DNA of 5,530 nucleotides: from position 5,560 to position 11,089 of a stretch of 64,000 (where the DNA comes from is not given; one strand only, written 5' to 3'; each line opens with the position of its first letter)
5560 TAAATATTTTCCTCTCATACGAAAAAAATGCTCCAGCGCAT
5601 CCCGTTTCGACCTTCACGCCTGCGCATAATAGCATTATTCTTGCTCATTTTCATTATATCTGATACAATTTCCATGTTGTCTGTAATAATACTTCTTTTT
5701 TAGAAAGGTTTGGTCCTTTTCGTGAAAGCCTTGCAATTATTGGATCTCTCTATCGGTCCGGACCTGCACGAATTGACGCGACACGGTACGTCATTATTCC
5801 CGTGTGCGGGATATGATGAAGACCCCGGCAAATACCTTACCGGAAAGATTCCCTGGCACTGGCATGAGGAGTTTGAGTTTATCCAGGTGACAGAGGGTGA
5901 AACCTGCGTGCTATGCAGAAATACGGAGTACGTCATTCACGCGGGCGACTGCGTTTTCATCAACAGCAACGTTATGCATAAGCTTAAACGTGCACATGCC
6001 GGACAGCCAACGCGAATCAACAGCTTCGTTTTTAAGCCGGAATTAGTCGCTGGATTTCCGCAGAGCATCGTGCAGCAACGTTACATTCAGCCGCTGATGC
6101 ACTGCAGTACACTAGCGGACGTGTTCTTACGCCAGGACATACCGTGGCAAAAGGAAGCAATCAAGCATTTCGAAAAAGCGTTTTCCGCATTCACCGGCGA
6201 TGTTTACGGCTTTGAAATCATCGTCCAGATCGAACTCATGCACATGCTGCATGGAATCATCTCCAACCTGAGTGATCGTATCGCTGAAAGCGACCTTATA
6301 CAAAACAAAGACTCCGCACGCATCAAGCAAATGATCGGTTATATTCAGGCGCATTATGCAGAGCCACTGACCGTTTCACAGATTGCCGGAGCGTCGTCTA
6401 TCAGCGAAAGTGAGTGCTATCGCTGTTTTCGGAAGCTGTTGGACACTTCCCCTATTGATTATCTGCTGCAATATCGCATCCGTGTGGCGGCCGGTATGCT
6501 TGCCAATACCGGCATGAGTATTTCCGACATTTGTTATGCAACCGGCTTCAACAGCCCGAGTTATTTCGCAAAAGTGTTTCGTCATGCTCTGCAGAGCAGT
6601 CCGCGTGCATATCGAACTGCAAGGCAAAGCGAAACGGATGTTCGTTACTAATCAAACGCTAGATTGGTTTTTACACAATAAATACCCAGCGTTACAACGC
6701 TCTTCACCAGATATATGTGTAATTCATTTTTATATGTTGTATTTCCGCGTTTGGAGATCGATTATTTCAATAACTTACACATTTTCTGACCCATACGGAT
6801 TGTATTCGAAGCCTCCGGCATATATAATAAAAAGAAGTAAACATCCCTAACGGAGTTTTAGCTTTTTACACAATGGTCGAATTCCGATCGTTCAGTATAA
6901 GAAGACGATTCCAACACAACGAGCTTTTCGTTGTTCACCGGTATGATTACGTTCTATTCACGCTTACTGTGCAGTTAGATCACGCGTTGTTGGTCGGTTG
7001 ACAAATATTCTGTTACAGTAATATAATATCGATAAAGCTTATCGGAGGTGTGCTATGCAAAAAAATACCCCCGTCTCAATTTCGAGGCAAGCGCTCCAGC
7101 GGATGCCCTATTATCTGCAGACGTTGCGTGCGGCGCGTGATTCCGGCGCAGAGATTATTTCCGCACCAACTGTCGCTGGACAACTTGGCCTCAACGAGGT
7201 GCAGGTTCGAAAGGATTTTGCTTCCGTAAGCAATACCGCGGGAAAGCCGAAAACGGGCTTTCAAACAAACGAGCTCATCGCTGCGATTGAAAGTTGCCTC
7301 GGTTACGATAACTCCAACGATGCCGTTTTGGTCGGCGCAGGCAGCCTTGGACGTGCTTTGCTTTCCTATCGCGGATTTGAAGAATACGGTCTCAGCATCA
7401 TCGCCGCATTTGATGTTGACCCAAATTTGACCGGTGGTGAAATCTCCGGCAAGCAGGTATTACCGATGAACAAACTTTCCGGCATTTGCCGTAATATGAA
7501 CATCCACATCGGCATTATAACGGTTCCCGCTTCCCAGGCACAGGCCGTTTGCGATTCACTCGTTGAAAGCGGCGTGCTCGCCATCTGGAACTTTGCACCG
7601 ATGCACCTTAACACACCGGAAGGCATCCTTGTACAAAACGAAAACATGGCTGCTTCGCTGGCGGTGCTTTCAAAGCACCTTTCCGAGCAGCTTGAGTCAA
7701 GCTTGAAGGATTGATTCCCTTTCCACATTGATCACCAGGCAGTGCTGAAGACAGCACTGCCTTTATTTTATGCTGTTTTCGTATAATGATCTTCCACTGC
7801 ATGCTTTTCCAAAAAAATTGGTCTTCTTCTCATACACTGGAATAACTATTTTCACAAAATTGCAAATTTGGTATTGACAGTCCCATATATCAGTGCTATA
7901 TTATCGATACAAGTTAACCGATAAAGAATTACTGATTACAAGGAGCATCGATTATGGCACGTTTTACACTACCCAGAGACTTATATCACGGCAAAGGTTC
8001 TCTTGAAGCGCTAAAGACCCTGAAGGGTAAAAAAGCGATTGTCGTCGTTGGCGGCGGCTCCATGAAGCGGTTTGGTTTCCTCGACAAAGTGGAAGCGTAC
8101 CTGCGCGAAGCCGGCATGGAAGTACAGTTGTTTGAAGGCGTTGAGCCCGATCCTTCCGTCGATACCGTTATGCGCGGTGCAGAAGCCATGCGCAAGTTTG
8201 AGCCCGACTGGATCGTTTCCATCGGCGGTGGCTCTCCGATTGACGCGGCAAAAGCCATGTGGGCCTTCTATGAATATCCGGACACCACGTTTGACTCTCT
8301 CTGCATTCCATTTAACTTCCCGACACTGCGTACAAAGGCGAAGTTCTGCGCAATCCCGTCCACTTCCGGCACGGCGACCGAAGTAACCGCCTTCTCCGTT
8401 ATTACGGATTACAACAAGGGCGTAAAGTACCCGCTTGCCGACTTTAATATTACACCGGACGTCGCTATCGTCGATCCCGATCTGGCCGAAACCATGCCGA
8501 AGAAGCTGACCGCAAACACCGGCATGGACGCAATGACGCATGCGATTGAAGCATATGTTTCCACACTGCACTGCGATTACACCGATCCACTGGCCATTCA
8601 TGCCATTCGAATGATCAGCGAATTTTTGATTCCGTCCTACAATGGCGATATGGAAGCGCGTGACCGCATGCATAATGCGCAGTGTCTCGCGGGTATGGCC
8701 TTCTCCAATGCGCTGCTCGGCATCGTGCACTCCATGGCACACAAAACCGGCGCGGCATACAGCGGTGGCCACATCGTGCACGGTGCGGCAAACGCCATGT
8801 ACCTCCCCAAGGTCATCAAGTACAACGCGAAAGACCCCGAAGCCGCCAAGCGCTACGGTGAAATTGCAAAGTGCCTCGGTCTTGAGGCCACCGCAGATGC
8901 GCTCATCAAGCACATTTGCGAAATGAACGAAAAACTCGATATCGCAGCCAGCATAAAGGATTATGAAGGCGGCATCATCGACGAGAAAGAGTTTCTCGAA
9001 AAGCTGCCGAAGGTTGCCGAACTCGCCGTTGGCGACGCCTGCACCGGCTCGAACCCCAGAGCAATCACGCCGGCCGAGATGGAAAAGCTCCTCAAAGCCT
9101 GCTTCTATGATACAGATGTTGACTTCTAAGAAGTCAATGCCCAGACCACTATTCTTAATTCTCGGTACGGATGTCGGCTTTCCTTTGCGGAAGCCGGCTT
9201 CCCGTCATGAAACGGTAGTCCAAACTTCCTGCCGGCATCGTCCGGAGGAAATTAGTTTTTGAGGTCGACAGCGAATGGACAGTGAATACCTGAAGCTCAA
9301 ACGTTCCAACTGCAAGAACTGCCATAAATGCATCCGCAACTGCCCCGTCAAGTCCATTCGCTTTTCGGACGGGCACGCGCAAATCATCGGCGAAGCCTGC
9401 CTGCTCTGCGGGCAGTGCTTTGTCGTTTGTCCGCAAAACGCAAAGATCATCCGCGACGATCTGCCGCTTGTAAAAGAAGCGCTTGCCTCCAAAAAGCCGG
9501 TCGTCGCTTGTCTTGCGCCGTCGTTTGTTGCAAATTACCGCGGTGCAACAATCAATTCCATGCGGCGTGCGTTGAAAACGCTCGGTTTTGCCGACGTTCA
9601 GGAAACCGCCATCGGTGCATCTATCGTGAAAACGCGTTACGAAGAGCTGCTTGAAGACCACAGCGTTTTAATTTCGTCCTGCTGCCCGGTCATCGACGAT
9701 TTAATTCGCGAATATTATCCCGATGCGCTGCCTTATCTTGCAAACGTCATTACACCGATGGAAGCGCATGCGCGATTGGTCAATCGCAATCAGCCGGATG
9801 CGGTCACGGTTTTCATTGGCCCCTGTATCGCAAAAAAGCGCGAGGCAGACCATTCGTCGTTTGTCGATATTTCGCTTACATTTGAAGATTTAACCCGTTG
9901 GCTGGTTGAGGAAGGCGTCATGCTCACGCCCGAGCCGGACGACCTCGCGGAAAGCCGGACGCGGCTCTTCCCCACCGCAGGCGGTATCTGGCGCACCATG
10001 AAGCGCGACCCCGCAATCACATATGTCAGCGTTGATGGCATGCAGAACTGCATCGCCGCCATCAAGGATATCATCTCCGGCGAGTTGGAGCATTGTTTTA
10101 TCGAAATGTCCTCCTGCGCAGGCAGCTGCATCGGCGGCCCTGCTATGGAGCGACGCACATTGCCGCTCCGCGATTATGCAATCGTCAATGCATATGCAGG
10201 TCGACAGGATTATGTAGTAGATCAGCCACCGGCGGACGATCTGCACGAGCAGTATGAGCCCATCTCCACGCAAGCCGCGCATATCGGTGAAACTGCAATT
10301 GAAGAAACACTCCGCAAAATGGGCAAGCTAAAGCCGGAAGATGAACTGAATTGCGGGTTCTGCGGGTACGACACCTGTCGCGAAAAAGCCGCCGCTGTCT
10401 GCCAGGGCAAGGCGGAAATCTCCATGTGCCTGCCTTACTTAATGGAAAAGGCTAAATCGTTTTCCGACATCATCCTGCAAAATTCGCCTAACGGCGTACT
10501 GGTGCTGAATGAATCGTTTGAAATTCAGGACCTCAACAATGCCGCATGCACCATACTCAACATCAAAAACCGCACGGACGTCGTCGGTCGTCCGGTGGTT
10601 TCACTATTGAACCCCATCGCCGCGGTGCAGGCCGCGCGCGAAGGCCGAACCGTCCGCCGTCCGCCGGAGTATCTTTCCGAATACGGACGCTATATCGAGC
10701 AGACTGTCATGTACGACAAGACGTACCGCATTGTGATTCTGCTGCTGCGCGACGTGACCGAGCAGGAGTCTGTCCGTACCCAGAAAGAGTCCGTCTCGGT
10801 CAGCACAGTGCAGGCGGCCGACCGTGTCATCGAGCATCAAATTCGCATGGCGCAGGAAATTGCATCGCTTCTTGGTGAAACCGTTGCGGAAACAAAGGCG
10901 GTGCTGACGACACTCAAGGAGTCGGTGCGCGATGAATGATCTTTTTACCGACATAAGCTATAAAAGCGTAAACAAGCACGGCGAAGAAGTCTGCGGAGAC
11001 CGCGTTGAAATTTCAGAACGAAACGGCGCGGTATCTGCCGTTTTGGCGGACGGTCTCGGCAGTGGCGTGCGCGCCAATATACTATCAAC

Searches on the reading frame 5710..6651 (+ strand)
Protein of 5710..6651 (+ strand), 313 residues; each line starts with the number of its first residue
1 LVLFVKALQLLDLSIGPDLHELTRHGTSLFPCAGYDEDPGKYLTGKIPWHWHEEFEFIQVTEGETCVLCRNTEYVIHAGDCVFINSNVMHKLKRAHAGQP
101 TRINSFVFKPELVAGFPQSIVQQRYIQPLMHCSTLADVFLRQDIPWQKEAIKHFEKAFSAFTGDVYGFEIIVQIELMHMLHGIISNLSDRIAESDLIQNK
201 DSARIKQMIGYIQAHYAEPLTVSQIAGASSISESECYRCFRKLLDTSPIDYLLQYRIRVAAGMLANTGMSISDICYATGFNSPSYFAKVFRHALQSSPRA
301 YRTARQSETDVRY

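Call 48: search_protein_families(library=pfam, proteins=[window:5710-6651:+], max_evalue=0.001)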
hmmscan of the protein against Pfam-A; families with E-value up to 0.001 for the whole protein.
window:5710-6651:+ (313 aa): 4 families
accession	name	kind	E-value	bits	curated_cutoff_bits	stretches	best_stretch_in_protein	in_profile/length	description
PF12833.13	HTH_18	-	4.3e-21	75.4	33.6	1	226-303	2-79/80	Helix-turn-helix domain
PF00165.29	HTH_AraC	-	7e-17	61.6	26.6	2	265-303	2-42/42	Bacterial regulatory helix-turn-helix proteins, AraC family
PF02311.25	AraC_binding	-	4.2e-11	43.2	21.1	1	47-140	16-99/135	AraC-like ligand binding domain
PF07883.17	Cupin_2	-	2.3e-09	37.3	27.2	1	46-102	10-65/70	Cupin domain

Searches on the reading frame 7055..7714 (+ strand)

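Call 48: search_protein_families(library=pfam, proteins=[window:7055-7714:+], max_evalue=0.001)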
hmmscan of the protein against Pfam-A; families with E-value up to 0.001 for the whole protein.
window:7055-7714:+ (219 aa): 2 families
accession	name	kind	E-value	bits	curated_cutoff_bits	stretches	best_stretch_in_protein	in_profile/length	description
PF02629.25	CoA_binding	-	1.1e-18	68.2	22.3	1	88-182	4-96/97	CoA binding domain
PF06971.19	Put_DNA-bind_N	-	2.8e-12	47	27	1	9-55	2-48/49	Putative DNA-binding protein N-terminus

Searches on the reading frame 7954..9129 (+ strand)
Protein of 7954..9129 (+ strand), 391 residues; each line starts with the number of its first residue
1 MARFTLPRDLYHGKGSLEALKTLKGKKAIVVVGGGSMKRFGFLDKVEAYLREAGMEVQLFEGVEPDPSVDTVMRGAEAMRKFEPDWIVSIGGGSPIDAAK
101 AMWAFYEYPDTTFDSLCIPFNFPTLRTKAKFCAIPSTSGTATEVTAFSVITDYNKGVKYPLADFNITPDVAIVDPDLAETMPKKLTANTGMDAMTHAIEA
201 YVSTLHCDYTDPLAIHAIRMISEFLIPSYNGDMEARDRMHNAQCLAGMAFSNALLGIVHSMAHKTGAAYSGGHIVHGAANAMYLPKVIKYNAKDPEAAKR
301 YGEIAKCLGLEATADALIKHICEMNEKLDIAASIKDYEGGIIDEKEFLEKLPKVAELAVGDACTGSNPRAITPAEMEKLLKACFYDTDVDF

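Call 7: search_protein_families(library=pfam, proteins=[window:7954-9129:+], max_evalue=0.001)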
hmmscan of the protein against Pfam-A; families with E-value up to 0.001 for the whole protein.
window:7954-9129:+ (391 aa): 3 families
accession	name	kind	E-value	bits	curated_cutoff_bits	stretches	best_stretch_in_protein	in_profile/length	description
PF25137.1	ADH_Fe_C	-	6.7e-53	179.7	27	1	186-383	1-193/194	Fe-containing alcohol dehydrogenase family, C-terminal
PF00465.25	Fe-ADH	-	1.6e-46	158.4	31.3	1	7-175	1-168/168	Iron-containing alcohol dehydrogenase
PF13685.12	Fe-ADH_2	-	3e-08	34.2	28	1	19-101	13-92/149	Iron-containing alcohol dehydrogenase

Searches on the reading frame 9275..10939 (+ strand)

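Call 7: search_protein_families(library=pfam, proteins=[window:9275-10939:+], max_evalue=0.001)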
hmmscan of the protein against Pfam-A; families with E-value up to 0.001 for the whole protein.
window:9275-10939:+ (554 aa): 11 families
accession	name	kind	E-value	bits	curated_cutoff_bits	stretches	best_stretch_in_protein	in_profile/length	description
PF02906.19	Fe_hyd_lg_C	-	2.5e-45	155.5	22.1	1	74-289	1-245/245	Iron only hydrogenase large subunit, C-terminal domain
PF04060.18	FeS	-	3.1e-09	36.8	23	1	358-387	4-33/33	Putative Fe-S cluster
PF13237.11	Fer4_10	-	2.4e-06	27.8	25.5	1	9-53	5-53/53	4Fe-4S dicluster domain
PF00037.32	Fer4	-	4.4e-06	26.7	21.1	1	36-56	2-22/24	4Fe-4S binding domain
PF12838.12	Fer4_7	-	5.4e-06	27.2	27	1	12-56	1-52/52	4Fe-4S dicluster domain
PF14697.11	Fer4_21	-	7.2e-06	26.5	35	1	8-54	3-53/59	4Fe-4S dicluster domain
PF13187.11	Fer4_9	-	9.5e-06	26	27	1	12-56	1-51/52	4Fe-4S dicluster domain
PF13426.13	PAS_9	-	2.8e-05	24.8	27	1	405-496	1-103/103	PAS domain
PF00989.32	PAS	-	3.3e-05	24.3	22.6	1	400-448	6-53/113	PAS fold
PF13188.13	PAS_8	-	0.00026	21.2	21.8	1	400-446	6-51/65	PAS domain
PF25160.1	LdpA_Fe-S-bd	-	0.00029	21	27.6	1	16-55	5-41/49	LdpA Fe-S cluster-binding domain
